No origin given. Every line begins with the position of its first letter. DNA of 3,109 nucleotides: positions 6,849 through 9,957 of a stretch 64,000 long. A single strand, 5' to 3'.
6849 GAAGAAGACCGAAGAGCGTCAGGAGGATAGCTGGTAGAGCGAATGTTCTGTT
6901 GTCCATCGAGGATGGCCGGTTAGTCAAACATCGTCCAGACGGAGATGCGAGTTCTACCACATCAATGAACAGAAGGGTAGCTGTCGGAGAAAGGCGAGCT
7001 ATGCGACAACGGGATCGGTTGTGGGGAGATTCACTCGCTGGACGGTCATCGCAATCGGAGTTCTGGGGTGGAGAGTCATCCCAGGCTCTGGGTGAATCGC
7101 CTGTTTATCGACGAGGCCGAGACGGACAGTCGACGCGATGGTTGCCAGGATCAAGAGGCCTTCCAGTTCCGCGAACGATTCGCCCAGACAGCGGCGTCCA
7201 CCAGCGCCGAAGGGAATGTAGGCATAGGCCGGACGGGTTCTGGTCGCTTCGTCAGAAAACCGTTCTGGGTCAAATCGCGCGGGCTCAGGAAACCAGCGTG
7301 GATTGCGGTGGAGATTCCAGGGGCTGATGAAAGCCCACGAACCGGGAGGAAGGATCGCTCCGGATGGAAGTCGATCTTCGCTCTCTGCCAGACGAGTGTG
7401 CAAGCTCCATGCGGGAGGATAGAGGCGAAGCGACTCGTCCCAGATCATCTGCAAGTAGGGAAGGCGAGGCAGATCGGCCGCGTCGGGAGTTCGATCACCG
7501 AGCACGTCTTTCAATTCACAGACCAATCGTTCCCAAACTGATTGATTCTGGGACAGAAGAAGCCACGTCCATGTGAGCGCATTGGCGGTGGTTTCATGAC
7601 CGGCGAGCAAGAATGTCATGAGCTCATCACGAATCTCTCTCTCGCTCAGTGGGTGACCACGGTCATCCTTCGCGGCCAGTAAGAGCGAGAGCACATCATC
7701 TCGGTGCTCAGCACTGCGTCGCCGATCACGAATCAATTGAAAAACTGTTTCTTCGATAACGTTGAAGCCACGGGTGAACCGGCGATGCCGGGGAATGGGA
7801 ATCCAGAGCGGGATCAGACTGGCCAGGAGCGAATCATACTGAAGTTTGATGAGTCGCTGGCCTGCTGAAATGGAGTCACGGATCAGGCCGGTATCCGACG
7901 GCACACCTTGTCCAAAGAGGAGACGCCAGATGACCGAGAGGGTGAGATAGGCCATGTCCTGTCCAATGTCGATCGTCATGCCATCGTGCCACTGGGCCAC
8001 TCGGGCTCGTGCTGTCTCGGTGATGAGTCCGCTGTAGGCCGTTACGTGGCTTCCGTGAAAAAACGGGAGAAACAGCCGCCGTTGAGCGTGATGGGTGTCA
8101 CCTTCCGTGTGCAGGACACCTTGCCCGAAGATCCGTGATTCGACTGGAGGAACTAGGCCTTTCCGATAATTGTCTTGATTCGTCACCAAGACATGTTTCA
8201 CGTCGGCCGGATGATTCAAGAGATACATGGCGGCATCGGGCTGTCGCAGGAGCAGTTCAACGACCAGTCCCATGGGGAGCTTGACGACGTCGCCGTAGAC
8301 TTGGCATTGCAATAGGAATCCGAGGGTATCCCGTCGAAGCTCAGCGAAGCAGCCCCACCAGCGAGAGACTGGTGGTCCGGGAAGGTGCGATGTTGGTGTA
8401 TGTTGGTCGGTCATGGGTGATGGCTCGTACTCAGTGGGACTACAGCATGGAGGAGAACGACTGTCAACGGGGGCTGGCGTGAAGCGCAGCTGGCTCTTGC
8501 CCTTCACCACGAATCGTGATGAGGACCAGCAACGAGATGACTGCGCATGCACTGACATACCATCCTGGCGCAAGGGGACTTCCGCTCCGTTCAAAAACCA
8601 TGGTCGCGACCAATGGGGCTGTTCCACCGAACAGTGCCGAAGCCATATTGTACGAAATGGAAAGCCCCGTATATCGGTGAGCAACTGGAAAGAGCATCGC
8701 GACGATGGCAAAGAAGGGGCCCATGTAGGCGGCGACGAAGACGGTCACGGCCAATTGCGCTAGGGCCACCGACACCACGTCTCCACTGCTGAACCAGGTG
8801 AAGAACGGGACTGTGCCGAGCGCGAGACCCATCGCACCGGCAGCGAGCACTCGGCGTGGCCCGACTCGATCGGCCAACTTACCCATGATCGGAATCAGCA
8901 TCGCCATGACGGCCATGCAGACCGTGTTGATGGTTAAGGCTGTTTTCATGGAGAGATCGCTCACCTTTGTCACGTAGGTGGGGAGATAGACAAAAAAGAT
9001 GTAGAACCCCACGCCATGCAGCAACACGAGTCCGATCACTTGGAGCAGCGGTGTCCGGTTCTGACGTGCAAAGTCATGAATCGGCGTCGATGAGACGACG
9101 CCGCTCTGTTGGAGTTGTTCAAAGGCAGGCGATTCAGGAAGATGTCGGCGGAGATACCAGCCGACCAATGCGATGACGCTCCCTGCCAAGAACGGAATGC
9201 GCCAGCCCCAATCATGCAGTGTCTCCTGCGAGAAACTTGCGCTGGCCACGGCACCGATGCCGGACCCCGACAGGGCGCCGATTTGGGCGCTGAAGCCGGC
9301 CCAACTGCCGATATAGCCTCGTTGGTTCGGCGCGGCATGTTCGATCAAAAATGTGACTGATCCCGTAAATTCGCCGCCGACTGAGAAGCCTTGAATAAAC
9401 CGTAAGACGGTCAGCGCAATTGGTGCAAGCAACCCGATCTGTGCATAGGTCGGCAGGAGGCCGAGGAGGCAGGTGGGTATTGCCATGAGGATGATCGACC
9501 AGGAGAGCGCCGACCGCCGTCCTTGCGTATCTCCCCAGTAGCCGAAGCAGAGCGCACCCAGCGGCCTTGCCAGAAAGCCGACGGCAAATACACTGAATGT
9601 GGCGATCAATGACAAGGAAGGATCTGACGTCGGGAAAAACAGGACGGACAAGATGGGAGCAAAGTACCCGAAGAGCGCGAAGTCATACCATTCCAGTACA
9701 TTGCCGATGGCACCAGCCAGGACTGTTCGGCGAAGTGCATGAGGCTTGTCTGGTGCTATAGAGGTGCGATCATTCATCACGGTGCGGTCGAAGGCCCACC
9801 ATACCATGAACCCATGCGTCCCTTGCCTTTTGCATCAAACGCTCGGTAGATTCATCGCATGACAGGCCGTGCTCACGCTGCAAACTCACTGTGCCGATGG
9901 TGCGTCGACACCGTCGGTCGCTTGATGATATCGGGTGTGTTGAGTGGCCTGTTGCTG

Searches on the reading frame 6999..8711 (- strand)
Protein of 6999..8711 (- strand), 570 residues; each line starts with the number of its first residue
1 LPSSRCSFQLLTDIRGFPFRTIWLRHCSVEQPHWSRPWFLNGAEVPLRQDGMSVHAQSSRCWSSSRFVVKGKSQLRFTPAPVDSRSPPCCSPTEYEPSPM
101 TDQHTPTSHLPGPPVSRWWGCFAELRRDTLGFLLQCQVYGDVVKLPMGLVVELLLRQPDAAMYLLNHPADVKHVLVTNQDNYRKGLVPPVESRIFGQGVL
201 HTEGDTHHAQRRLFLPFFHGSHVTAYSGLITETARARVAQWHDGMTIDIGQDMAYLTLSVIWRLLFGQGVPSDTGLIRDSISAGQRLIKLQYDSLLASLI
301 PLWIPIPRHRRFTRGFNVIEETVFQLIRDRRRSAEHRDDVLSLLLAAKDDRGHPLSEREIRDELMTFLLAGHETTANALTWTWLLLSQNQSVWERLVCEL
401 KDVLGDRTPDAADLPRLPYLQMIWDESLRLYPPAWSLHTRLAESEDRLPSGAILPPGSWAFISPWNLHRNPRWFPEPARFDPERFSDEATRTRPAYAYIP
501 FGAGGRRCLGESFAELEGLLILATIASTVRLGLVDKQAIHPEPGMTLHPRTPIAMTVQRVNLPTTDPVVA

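Call 54: search_protein_families(library=pfam, proteins=[window:6999-8711:-], max_evalue=0.00001)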
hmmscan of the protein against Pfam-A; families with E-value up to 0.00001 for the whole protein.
window:6999-8711:- (570 aa): 1 family
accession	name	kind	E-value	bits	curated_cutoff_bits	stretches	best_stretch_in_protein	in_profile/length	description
PF00067.27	p450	-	1.1e-70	239.2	22.8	1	160-543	44-446/462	Cytochrome P450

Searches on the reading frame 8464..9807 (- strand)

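Call 54: search_protein_families(library=pfam, proteins=[window:8464-9807:-], max_evalue=0.00001)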
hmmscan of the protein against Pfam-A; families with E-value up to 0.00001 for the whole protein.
window:8464-9807:- (447 aa): 2 families
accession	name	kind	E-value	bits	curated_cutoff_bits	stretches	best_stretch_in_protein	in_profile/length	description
PF00083.30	Sugar_tr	-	2.7e-33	116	22.3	2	31-231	4-199/452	Sugar (and other) transporter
PF07690.21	MFS_1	-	2.6e-31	109.2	33.4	2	34-302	3-252/347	Major Facilitator Superfamily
